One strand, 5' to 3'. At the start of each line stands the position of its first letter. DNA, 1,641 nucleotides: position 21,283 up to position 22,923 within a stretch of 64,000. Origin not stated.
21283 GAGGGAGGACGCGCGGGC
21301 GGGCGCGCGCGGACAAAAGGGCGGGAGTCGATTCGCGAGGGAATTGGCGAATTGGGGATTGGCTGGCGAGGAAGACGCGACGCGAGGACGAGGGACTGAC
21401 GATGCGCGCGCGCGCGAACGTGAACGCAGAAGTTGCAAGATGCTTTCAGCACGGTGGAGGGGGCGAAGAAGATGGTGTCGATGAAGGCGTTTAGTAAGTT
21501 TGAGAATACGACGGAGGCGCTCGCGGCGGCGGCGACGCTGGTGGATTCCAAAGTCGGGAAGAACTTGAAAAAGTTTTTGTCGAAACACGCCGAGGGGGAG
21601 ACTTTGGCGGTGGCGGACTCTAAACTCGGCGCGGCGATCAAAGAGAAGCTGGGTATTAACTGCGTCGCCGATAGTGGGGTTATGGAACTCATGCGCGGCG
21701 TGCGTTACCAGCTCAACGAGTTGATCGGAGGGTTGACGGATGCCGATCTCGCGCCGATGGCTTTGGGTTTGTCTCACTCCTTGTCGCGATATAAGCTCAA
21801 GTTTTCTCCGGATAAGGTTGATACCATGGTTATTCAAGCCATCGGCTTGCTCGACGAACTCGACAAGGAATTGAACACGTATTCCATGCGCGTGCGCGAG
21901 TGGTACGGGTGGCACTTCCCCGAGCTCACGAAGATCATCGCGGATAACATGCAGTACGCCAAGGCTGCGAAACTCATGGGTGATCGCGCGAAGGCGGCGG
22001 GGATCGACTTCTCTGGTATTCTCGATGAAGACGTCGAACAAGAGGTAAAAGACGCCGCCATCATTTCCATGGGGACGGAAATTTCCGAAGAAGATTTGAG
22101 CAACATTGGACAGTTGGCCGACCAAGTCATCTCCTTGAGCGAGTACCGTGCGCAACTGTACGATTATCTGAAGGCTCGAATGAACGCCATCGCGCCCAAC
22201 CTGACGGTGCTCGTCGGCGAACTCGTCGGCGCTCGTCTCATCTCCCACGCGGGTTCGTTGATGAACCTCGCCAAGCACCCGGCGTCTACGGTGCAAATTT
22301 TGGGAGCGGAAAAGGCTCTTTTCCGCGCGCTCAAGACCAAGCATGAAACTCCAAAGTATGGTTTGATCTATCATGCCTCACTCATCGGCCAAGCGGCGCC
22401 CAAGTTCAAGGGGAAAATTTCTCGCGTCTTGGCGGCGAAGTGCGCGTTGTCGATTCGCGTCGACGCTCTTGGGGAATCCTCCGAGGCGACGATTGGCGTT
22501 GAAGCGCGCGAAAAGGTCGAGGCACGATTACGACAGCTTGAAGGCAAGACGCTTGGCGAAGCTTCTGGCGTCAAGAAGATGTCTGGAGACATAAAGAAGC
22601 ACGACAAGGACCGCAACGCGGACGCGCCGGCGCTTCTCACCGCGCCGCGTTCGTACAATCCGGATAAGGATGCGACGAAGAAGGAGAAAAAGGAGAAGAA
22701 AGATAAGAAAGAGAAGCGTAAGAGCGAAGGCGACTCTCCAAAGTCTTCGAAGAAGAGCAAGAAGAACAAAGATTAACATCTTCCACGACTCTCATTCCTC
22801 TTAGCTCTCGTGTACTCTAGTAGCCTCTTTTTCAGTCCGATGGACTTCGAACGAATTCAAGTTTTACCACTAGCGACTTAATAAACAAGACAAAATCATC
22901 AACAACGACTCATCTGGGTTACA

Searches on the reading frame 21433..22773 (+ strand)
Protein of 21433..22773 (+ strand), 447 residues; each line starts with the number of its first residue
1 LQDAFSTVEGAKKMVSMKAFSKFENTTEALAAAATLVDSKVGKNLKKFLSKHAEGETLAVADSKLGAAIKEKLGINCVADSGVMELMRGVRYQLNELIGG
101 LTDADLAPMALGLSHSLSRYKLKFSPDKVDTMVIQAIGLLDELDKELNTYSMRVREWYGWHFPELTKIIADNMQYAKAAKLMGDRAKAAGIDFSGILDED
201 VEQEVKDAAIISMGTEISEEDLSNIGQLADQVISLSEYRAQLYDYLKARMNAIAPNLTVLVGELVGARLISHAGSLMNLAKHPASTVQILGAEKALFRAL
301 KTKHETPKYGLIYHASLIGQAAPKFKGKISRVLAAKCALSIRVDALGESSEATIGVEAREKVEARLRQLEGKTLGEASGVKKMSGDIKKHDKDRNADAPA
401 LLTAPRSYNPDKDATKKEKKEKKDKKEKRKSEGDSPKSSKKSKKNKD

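Call 69: search_protein_families(library=pfam, proteins=[window:21433-22773:+], max_evalue=0.00001)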
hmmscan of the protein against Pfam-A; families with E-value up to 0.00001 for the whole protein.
window:21433-22773:+ (447 aa): 2 families
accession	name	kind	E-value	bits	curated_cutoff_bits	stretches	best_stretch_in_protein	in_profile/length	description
PF01798.23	Nop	-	1.7e-88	296.4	25.4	1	139-367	1-227/228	snoRNA binding domain, fibrillarin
PF08156.18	NOP5NT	-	2.5e-08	34.6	27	1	2-38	29-65/66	NOP5NT (NUC127) domain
